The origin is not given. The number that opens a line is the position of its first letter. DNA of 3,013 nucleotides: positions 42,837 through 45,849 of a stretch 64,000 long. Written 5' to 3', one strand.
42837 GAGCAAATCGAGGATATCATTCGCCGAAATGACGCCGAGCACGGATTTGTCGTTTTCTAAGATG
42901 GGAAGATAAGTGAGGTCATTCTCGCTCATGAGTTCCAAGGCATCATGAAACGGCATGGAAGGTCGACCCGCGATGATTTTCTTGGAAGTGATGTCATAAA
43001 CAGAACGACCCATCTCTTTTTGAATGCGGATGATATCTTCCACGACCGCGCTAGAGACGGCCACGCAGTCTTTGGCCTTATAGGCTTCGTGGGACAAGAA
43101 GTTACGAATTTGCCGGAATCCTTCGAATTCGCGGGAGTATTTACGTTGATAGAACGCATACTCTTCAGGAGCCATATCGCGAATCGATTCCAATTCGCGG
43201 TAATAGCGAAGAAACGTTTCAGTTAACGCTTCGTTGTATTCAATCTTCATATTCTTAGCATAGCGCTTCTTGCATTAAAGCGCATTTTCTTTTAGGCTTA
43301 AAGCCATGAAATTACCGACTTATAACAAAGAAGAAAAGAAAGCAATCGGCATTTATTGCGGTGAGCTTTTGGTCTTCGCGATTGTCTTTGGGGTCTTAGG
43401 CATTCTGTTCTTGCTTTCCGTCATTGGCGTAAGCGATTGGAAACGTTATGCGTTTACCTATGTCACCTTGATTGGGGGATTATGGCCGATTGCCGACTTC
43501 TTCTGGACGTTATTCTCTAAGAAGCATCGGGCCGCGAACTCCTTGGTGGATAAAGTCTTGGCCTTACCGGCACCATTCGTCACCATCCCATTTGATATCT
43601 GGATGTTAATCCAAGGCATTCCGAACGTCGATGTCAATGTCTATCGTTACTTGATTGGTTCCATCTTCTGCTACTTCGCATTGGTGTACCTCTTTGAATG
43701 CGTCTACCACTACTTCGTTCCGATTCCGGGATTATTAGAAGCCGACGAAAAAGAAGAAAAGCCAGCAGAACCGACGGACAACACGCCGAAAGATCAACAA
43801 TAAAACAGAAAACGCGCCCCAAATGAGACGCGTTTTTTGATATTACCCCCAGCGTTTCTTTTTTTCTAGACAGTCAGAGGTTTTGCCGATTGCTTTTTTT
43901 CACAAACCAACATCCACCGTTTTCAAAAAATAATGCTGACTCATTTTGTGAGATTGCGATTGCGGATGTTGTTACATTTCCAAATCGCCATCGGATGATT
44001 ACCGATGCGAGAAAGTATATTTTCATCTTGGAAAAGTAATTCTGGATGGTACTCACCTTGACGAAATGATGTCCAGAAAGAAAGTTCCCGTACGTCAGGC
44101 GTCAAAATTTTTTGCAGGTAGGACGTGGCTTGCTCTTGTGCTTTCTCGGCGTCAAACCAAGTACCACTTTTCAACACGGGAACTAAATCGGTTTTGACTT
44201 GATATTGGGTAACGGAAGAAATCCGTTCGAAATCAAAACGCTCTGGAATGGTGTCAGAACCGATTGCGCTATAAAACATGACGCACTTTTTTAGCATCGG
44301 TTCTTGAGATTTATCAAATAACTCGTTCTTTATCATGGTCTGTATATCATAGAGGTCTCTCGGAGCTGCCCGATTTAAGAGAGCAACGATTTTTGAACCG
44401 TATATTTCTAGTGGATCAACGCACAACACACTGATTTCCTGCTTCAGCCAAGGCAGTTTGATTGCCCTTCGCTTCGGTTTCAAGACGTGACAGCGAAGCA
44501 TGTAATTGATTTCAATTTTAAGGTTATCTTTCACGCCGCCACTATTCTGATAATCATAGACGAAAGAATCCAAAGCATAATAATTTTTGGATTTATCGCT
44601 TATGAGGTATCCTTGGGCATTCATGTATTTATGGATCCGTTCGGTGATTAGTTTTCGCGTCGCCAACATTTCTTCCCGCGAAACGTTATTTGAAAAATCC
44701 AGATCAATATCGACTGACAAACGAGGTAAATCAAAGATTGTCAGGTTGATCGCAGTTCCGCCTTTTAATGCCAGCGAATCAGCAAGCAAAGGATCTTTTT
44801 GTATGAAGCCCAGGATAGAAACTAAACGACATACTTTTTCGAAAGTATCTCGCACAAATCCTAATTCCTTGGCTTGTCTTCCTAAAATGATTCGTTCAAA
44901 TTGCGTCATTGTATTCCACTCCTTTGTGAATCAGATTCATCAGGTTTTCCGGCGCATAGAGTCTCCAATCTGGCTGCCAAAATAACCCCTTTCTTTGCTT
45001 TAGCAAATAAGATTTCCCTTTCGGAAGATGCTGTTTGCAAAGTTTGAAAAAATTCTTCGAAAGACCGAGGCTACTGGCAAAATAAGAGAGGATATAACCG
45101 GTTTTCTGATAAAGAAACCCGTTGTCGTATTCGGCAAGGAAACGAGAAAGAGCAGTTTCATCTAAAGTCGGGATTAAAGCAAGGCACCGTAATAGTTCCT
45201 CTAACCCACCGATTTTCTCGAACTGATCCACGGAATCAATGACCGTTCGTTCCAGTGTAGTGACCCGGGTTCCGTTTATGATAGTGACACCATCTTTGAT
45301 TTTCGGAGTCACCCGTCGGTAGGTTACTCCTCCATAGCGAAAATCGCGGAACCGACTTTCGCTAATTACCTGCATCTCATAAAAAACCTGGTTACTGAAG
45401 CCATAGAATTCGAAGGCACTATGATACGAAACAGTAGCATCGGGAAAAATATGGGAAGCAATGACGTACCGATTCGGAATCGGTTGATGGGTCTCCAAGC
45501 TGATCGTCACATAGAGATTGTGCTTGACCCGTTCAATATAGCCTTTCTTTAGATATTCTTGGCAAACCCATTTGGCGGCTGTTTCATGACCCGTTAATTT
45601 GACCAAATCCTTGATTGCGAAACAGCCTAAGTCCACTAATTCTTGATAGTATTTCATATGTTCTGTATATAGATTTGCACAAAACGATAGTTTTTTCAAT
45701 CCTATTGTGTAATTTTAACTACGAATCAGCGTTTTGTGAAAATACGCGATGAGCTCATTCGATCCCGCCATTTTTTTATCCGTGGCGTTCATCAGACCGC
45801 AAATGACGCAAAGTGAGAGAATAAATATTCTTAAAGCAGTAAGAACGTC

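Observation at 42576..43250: CBS-pair protein whose N-terminal domain carries an Rx4H HEPN-type motif, next to an AbiE module: candidate nucleotide-gated RNase / defence effector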

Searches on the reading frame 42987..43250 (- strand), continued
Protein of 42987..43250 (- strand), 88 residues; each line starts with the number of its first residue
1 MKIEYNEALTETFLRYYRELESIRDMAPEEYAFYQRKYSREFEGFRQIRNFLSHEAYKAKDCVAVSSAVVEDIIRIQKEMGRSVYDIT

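Call 74: search_protein_families(library=ncbifam, alignment_id=A3, max_evalue=10)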
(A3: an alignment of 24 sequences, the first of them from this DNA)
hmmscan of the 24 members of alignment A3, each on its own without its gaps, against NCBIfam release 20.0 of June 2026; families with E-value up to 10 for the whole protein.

A. member 1, seq(86 aa): 0 families

B. families by the number of members that match (of 24 scanned): 15 families
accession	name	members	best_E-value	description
NF041009.1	cell_div_CdvB3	1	0.0026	cell division protein CdvB3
NF006222.0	PRK08349.1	1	0.0095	hypothetical protein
NF040694.1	ribK_Meth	1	0.012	CTP-dependent riboflavin kinase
NF047751.1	HepT_toxin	1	0.016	type VII toxin-antitoxin system HepT family RNase toxin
TIGR00189.1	tesB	1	0.019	acyl-CoA thioesterase II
NF000167.2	ABCF_Lsa_all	1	0.02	Lsa family ABC-F type ribosomal protection protein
NF005543.0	PRK07206.1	1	0.035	hypothetical protein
NF046042.1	LicT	1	0.039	BglG family transcription antiterminator LicT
NF005054.0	PRK06462.1-4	1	0.04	asparagine synthetase A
NF002781.0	PRK02899.1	1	0.057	genetic competence negative regulator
NF006343.0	PRK08570.1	1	0.09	50S ribosomal protein L19e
TIGR02757.1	TIGR02757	1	0.095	TIGR02757 family protein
NF006438.0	PRK08734.1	1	0.095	lauroyl acyltransferase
NF002533.0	PRK02047.1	1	0.14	hypothetical protein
NF058640.1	PlzR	1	0.15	PlzR type 4 pili assembly inhibitor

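Call 79: find_encoding_contigs(protein=P0014, flank=7000, max_places=1)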
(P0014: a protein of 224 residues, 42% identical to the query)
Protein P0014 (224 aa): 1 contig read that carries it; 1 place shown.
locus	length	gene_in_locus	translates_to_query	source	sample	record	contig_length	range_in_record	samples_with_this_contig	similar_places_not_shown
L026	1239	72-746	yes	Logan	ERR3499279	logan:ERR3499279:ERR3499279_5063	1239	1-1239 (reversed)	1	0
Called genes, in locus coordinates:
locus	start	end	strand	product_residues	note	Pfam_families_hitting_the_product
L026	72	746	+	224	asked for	PF00571:CBS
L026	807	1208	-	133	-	PF01196:Ribosomal_L17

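Call 80: find_encoding_contigs(protein=P0022, flank=7000, max_places=1)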
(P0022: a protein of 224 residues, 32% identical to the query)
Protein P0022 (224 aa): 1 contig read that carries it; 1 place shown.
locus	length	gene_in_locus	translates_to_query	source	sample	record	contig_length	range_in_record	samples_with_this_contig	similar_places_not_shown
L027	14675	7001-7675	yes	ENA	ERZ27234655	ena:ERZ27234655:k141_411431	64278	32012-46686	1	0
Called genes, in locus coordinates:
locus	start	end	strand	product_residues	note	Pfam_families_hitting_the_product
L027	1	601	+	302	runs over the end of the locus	PF00890:FAD_binding_2, PF01266:DAO, PF01494:FAD_binding_3 (weak), PF03486:HI0933_like (weak), PF07992:Pyr_redox_2, PF12831:FAD_oxidored, PF13450:NAD_binding_8, PF13738:Pyr_redox_3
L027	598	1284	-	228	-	PF04055:Radical_SAM, PF13353:Fer4_12 (weak)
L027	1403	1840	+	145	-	PF00383:dCMP_cyt_deam_1, PF14437:MafB19-deam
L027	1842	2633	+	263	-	PF00763:THF_DHG_CYH, PF02882:THF_DHG_CYH_C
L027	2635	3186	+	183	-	PF01613:Flavin_Reduct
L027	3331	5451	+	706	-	PF05621:TniB (weak), PF23569:NBD_SMAX1, PF00004:AAA, PF17871:AAA_lid_9, PF00004:AAA, PF07724:AAA_2, PF07728:AAA_5, PF10431:ClpB_D2-small, +11 more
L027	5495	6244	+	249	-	PF01790:LGT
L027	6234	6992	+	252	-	PF02517:Rce1-like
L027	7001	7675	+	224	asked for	PF00571:CBS (faint)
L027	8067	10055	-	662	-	PF00664:ABC_membrane, PF02463:SMC_N (faint), PF00005:ABC_tran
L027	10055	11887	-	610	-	PF00664:ABC_membrane, PF00005:ABC_tran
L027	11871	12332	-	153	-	PF01047:MarR (weak), PF12802:MarR_2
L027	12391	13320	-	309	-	PF01263:Aldose_epim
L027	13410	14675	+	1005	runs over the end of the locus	PF02368:Big_2, PF26182:Ig_NUP210_5th (faint), PF26918:Ig_Eae (faint), PF22359:Big-like (faint), PF02368:Big_2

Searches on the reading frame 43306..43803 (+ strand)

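Call 3: search_protein_families(library=pfam, proteins=[window:43306-43803:+], max_evalue=1)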
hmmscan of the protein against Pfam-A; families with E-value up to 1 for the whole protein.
window:43306-43803:+ (165 aa): 3 families
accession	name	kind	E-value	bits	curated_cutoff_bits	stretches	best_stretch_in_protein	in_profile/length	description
PF17555.7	TssN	-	0.0018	18.2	30.3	1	7-141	26-150/274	Type VI secretion system, TssN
PF00487.30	FA_desaturase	-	0.06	13.5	29.7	1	51-160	99-200/253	Fatty acid desaturase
PF15103.11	G0-G1_switch_2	-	0.35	11.7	27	0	99-162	13-76/105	G0/G1 switch protein 2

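Call 5: search_protein_families(library=padloc, proteins=[window:43306-43803:+], max_evalue=1)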
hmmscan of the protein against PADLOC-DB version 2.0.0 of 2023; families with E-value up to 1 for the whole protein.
window:43306-43803:+ (165 aa): 0 families

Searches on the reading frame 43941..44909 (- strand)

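Call 3: search_protein_families(library=pfam, proteins=[window:43941-44909:-], max_evalue=1)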
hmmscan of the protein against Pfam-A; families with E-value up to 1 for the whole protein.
window:43941-44909:- (322 aa): 2 families
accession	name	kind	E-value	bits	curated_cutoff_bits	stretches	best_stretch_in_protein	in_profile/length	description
PF08843.17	AbiEii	-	8.7e-26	91.7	22.5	1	39-201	8-177/238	Nucleotidyl transferase AbiEii toxin, Type IV TA system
PF01073.25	3Beta_HSD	-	0.074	12.5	22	1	66-129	211-273/280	3-beta hydroxysteroid dehydrogenase/isomerase family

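Call 4: search_protein_families(library=ncbifam, proteins=[window:43941-44909:-], max_evalue=1)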
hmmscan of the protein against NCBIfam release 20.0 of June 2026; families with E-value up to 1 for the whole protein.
window:43941-44909:- (322 aa): 0 families

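Call 5: search_protein_families(library=padloc, proteins=[window:43941-44909:-], max_evalue=1)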
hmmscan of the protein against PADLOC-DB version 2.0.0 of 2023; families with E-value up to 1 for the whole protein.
window:43941-44909:- (322 aa): 26 families (the best 25 are shown)
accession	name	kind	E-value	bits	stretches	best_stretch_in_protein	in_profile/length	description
PDLC02305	AbiEii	-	8.2e-120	397.6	1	3-314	2-305/306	AbiEii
PDLC02290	AbiEii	-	3.1e-32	110.3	1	25-319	8-274/290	AbiEii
PDLC02294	AbiEii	-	4.1e-21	74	1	33-262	32-253/260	AbiEii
PDLC02304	AbiEii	-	3.5e-18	64.5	1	10-209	8-206/260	AbiEii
PDLC02307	AbiEii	-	2.5e-13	48.3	1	42-208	19-159/219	AbiEii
PDLC02324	AbiEii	-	5.4e-13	47.2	1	28-197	9-159/231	AbiEii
PDLC02323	AbiEii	-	1.2e-10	39.4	1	43-214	37-203/248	AbiEii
PDLC02313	AbiEii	-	2e-10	38.6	1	30-195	29-191/254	AbiEii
PDLC02317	AbiEii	-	2e-10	38.2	1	13-205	11-215/396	AbiEii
PDLC02330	AbiEii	-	4e-10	37.8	1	37-208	19-174/219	AbiEii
PDLC02303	AbiEii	-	8e-09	33.3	2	171-235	160-218/249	AbiEii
PDLC02328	AbiEii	-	2.2e-08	32.2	1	44-194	13-143/203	AbiEii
PDLC02292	AbiEii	-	2.3e-08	32.2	1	13-139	18-133/283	AbiEii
PDLC02297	AbiEii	-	5.5e-07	27.2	1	10-184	9-197/307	AbiEii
PDLC02296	AbiEii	-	5.7e-07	27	1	18-203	19-207/282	AbiEii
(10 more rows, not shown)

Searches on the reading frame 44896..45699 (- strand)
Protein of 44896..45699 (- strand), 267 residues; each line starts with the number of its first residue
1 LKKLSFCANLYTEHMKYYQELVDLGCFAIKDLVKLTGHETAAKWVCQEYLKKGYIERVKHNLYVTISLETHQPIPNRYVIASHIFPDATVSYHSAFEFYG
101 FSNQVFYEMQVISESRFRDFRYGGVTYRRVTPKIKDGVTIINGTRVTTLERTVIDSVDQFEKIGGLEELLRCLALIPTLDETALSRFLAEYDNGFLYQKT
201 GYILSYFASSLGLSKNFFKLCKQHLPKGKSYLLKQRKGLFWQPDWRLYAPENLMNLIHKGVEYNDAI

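Call 3: search_protein_families(library=pfam, proteins=[window:44896-45699:-], max_evalue=1)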
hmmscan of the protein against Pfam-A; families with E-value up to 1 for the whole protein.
window:44896-45699:- (267 aa): 2 families
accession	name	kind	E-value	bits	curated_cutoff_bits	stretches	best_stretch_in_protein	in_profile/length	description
PF09407.15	AbiEi_1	-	0.00062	20.4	22.2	1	75-204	3-140/142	AbiEi antitoxin C-terminal domain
PF13338.12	AbiEi_4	-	0.21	12.2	25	1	25-64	12-47/49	Transcriptional regulator, AbiEi antitoxin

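Call 4: search_protein_families(library=ncbifam, proteins=[window:44896-45699:-], max_evalue=1)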
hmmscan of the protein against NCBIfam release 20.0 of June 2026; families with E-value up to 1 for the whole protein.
window:44896-45699:- (267 aa): 0 families

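Call 5: search_protein_families(library=padloc, proteins=[window:44896-45699:-], max_evalue=1)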
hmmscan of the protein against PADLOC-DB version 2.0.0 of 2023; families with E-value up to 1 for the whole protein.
window:44896-45699:- (267 aa): 24 families
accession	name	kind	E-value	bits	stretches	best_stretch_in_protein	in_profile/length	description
PDLC02287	AbiEi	-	3.1e-101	336.2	1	15-263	1-250/253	AbiEi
PDLC02269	AbiEi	-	2.1e-93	310.2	1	15-262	1-248/251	AbiEi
PDLC02270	AbiEi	-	3.2e-33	113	1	36-257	25-261/265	AbiEi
PDLC02267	AbiEi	-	7.8e-30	102.1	1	23-232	15-222/252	AbiEi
PDLC02271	AbiEi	-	4.6e-18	63.3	1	39-253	38-261/263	AbiEi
PDLC02272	AbiEi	-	2.4e-13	48.4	1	17-200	6-191/200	AbiEi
PDLC02225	AbiEi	-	2.8e-12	44.8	1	43-164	32-152/198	AbiEi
PDLC02241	AbiEi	-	5.7e-12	43.8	1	18-155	7-143/199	AbiEi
PDLC02266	AbiEi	-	7.2e-12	43.2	1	26-247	17-248/258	AbiEi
PDLC02276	AbiEi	-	3.5e-10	37.8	1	29-203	20-204/270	AbiEi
PDLC02249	AbiEi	-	1.8e-09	35.6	1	47-158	35-143/184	AbiEi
PDLC02282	AbiEi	-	1.7e-08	32.2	1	27-246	18-249/260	AbiEi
PDLC02252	AbiEi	-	3.2e-08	31.5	1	48-234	40-234/259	AbiEi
PDLC02275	AbiEi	-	8.6e-07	27.2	1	47-170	29-148/184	AbiEi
PDLC02230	AbiEi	-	1.4e-06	26.2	1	46-131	23-104/192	AbiEi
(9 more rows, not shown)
